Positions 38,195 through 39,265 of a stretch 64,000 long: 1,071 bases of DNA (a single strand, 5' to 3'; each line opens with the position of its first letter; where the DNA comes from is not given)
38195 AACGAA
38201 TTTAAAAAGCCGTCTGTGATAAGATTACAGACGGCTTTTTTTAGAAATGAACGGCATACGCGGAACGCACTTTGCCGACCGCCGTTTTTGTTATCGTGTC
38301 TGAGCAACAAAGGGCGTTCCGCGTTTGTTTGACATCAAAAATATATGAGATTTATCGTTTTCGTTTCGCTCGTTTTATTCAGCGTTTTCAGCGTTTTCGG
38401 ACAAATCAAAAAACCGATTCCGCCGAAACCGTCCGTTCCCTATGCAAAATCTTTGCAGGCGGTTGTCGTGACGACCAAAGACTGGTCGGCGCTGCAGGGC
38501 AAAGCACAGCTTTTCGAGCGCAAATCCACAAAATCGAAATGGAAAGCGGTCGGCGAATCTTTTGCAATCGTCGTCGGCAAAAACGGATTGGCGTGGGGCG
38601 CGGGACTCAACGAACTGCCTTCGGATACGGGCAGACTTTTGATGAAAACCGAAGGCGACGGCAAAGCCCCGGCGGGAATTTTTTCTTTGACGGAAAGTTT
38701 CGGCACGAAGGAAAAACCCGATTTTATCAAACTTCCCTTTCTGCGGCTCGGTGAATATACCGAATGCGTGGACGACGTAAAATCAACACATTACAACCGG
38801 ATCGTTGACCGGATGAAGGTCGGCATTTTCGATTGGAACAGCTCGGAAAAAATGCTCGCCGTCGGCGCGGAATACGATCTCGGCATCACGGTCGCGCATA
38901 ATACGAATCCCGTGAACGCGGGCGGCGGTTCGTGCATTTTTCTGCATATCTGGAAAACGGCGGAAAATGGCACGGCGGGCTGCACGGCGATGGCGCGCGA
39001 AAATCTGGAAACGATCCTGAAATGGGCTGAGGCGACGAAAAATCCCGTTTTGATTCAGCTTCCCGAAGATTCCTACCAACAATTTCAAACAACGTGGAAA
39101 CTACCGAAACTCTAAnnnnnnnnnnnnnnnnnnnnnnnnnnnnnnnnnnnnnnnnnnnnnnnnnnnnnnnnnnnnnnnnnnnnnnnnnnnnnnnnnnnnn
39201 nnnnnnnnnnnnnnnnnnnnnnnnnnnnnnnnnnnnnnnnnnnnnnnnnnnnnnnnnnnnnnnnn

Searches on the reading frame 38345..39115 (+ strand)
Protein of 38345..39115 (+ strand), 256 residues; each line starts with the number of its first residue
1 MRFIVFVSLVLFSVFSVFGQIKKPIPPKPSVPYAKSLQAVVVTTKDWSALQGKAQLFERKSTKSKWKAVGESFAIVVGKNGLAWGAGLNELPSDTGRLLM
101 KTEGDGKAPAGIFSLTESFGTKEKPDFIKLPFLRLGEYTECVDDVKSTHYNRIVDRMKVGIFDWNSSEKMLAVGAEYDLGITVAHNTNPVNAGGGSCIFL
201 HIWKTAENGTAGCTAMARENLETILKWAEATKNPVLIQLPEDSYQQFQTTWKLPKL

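Call 15: search_protein_families(library=pfam, proteins=[window:38345-39115:+])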
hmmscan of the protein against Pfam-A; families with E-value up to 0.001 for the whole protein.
window:38345-39115:+ (256 aa): 1 family
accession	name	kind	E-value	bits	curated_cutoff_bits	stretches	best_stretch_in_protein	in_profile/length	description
PF03734.19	YkuD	-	1.4e-05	26.2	23.4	1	93-237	28-146/146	L,D-transpeptidase catalytic domain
